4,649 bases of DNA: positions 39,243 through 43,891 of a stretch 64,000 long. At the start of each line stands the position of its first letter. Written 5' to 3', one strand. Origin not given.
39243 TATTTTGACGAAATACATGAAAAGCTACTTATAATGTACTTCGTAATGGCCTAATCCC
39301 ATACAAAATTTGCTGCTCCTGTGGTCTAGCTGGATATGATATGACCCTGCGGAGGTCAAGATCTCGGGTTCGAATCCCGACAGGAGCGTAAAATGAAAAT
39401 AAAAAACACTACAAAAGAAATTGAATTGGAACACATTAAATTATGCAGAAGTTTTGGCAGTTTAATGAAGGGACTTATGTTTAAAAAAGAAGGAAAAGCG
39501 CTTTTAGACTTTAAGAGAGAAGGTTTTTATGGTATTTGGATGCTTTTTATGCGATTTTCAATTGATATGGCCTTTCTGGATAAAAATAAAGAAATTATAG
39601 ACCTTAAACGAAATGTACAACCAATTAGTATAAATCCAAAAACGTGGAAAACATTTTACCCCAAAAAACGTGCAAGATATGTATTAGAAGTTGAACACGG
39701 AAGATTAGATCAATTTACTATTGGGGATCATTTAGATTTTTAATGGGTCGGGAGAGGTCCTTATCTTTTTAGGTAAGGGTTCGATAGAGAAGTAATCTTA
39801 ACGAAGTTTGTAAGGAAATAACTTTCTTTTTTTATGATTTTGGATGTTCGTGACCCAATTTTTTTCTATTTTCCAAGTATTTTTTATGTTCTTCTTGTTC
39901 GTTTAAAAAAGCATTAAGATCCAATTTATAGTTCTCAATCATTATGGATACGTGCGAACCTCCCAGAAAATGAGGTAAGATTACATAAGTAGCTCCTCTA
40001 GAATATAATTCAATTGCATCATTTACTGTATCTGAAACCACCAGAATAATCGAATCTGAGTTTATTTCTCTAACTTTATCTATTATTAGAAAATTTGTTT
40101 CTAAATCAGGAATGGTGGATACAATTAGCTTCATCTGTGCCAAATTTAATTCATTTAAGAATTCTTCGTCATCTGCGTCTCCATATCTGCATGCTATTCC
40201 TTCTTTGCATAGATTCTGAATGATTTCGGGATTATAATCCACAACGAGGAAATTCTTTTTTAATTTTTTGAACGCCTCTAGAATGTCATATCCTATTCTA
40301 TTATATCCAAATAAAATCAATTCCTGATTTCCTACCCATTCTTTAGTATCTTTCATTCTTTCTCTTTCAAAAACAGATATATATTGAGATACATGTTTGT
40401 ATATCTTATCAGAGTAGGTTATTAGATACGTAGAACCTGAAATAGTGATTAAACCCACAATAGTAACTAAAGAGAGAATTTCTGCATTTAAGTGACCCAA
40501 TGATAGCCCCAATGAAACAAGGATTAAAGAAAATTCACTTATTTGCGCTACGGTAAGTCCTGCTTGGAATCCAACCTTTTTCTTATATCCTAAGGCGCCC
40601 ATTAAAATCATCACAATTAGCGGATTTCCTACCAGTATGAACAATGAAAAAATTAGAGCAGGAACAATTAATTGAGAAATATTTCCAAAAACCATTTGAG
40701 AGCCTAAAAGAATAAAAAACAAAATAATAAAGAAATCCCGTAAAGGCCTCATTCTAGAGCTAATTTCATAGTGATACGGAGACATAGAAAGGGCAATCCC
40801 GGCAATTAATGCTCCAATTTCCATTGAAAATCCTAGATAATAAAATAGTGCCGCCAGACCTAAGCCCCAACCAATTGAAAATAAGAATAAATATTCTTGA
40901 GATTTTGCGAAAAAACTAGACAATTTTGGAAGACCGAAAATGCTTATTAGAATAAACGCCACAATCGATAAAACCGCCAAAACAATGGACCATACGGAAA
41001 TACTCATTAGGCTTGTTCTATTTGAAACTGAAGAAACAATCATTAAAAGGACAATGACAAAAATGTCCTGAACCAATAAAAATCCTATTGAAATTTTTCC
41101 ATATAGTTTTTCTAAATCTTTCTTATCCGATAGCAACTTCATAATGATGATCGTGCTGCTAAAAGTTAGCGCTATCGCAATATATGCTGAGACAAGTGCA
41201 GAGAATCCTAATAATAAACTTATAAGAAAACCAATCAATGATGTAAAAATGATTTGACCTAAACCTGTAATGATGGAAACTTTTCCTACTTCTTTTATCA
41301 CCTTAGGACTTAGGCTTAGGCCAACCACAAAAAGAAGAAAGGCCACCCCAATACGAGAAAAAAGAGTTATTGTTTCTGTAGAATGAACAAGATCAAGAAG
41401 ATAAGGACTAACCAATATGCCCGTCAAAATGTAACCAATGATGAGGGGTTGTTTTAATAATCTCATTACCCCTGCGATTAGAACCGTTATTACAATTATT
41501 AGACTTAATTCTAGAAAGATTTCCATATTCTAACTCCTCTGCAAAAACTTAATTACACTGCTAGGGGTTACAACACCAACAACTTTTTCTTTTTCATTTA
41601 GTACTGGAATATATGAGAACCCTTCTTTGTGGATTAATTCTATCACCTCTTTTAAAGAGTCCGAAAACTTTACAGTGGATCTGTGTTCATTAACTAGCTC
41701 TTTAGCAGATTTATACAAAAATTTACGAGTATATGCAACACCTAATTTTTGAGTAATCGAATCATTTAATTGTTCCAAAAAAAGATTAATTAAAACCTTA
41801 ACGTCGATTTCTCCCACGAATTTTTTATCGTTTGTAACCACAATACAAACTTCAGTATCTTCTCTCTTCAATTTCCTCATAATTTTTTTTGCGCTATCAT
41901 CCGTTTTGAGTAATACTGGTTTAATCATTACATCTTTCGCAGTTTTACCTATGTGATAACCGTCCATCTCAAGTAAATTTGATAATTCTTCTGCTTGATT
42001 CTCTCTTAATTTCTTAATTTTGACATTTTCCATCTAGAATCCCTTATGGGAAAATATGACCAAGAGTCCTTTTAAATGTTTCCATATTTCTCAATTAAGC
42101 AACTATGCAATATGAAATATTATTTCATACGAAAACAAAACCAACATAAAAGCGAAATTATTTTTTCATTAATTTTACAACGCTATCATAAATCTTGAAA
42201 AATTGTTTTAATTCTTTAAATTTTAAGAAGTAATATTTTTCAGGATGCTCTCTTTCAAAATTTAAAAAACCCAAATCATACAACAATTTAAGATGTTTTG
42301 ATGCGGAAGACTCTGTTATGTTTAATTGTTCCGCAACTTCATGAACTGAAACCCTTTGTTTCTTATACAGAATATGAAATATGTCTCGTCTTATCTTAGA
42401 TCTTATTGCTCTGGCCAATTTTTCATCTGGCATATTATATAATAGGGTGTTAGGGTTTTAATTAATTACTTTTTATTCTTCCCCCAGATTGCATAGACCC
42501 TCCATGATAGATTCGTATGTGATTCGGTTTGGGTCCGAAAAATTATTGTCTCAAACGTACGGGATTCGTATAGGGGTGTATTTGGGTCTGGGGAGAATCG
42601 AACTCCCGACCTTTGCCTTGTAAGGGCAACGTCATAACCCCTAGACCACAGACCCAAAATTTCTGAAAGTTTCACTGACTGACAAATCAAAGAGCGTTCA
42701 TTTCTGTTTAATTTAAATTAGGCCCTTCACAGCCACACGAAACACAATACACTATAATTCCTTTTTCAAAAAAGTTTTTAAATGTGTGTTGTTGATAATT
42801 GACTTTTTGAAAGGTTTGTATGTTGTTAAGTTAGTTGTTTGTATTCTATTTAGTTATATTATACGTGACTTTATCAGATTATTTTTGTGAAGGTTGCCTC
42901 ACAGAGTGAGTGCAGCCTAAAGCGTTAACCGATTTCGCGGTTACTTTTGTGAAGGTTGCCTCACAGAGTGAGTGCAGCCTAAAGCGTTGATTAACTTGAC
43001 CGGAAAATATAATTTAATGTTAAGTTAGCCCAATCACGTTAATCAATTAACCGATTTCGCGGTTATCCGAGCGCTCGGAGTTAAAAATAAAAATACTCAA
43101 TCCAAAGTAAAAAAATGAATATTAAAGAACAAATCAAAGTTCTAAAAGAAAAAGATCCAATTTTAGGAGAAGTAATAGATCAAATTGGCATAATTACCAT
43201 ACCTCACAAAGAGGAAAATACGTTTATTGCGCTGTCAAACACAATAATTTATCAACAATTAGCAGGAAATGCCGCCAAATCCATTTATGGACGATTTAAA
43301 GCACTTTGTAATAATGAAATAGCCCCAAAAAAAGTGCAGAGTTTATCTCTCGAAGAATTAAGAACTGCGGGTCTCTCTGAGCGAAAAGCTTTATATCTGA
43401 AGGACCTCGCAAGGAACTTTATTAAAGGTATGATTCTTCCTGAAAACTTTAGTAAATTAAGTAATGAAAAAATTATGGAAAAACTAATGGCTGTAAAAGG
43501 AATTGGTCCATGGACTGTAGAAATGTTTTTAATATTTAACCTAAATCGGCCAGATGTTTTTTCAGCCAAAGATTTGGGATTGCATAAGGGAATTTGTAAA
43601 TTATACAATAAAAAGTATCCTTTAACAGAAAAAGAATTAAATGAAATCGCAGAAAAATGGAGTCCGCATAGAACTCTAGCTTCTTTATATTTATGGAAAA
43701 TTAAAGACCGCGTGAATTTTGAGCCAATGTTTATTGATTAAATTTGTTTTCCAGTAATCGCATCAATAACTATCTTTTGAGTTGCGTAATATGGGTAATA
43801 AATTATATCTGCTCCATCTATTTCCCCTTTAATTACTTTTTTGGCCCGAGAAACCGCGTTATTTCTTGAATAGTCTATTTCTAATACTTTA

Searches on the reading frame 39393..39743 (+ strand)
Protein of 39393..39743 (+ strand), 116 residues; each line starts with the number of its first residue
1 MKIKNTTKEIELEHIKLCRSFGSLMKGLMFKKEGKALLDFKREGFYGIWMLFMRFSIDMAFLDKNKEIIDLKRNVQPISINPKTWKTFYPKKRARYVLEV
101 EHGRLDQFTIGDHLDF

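Call 66: search_protein_families(library=pfam, proteins=[window:39393-39743:+], max_evalue=0.01)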
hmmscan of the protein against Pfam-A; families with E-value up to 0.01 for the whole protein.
window:39393-39743:+ (116 aa): 1 family
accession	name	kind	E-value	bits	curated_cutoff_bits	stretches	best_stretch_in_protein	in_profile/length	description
PF02643.20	DUF192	-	7.6e-16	58.5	27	1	15-113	3-93/96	Uncharacterized ACR, COG1430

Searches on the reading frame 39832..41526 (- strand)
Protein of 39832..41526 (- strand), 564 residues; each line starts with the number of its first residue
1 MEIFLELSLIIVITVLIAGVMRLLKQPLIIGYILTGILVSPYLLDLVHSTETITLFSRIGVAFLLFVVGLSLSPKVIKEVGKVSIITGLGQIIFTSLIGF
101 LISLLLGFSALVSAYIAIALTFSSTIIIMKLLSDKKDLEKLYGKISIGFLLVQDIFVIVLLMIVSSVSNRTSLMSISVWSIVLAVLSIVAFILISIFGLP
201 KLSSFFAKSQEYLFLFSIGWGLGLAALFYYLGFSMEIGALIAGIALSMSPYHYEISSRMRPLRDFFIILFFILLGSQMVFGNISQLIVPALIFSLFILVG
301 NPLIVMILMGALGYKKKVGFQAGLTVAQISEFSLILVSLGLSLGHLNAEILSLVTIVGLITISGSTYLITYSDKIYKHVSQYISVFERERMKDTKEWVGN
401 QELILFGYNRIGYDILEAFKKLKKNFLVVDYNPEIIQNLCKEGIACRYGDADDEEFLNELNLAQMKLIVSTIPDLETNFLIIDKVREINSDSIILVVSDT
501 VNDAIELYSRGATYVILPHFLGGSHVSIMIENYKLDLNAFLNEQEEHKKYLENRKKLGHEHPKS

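Call 14: search_protein_families(library=pfam, proteins=[window:39832-41526:-], max_evalue=0.001)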
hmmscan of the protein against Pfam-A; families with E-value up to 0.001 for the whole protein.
window:39832-41526:- (564 aa): 2 families
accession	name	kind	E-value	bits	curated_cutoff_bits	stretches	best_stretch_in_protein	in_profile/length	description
PF00999.27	Na_H_Exchanger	-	1.6e-51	175.8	26.2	1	13-363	2-363/375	Sodium/hydrogen exchanger, transmembrane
PF02254.24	TrkA_N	-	4e-20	72.7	23.8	1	404-518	2-116/116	TrkA-N domain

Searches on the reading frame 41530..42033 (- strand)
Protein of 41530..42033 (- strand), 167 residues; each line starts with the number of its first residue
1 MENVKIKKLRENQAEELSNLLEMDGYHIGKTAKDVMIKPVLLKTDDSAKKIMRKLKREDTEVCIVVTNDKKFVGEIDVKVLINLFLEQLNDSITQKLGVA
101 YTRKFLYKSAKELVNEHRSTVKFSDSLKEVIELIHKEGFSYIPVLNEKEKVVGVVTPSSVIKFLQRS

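Call 66: search_protein_families(library=pfam, proteins=[window:41530-42033:-], max_evalue=0.01)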
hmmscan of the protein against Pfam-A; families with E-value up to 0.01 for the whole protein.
window:41530-42033:- (167 aa): 1 family
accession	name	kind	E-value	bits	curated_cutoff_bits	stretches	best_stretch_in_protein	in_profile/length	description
PF00571.33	CBS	-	4.9e-16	59.2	24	2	119-165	10-56/57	CBS domain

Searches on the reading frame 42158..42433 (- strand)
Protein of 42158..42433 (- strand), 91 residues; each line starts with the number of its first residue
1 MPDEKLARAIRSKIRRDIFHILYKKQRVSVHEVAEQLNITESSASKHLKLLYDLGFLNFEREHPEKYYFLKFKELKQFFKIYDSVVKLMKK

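Call 66: search_protein_families(library=pfam, proteins=[window:42158-42433:-], max_evalue=0.01)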
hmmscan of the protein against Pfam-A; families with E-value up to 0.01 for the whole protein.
window:42158-42433:- (91 aa): 16 families
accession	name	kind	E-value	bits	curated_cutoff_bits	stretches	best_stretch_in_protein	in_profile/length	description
PF12840.13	HTH_20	-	1e-07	32.3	27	1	13-57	4-48/51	Helix-turn-helix domain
PF13412.12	HTH_24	-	6.9e-07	29.2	21.9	1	12-56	2-46/48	Winged helix-turn-helix DNA-binding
PF01022.26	HTH_5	-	1.2e-06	28.8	22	1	13-58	2-46/47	Bacterial regulatory protein, arsR family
PF13601.12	HTH_34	-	1.8e-06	28.4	27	1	14-66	1-53/80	Winged helix DNA-binding domain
PF01978.25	TrmB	-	3.1e-06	27.4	25.6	1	19-71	14-66/68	Sugar-specific transcriptional regulator TrmB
PF08279.18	HTH_11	-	2.7e-05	24.4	25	1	15-55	2-43/55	HTH domain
PF12802.13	MarR_2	-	4.1e-05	24.1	27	1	19-60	11-53/61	MarR family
PF01047.28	MarR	-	4.1e-05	23.8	24.6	1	19-61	9-51/59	MarR family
PF01325.25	Fe_dep_repress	-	0.00012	22.6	26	1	18-60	13-55/60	Iron dependent repressor, N-terminal DNA binding domain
PF25212.1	HVO_A0114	-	0.00044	20.4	27.6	1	6-73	16-82/84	HVO_A0114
PF09339.16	HTH_IclR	-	0.0012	19.1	22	1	25-58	16-49/52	IclR helix-turn-helix domain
PF04967.18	HTH_10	-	0.0012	19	23.1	1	26-49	22-45/53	HTH DNA binding domain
PF21248.3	SoFic-like_C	-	0.0033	18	27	1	15-68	18-71/76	Protein adenylyltransferase SoFic-like, C-terminal domain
PF24033.1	DUF7342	-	0.0042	17.5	31.6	1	29-70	19-60/150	Family of unknown function (DUF7342)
PF08100.18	Dimerisation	-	0.0049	17.1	25.6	1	9-69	21-82/93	O-methyltransferase dimerisation domain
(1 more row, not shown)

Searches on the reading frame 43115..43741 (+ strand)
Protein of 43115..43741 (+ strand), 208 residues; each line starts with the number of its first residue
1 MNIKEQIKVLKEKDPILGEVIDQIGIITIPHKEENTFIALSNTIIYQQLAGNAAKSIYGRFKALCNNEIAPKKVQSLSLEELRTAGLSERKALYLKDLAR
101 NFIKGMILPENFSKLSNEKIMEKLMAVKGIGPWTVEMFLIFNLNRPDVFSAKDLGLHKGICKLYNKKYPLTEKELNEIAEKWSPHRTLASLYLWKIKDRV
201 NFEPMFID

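Call 66: search_protein_families(library=pfam, proteins=[window:43115-43741:+], max_evalue=0.01)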
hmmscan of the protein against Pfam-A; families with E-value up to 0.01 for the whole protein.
window:43115-43741:+ (208 aa): 1 family
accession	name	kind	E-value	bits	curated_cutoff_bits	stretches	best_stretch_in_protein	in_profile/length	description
PF00730.31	HhH-GPD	-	6.9e-17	62.2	26.2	1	43-183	3-106/108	HhH-GPD superfamily base excision DNA repair protein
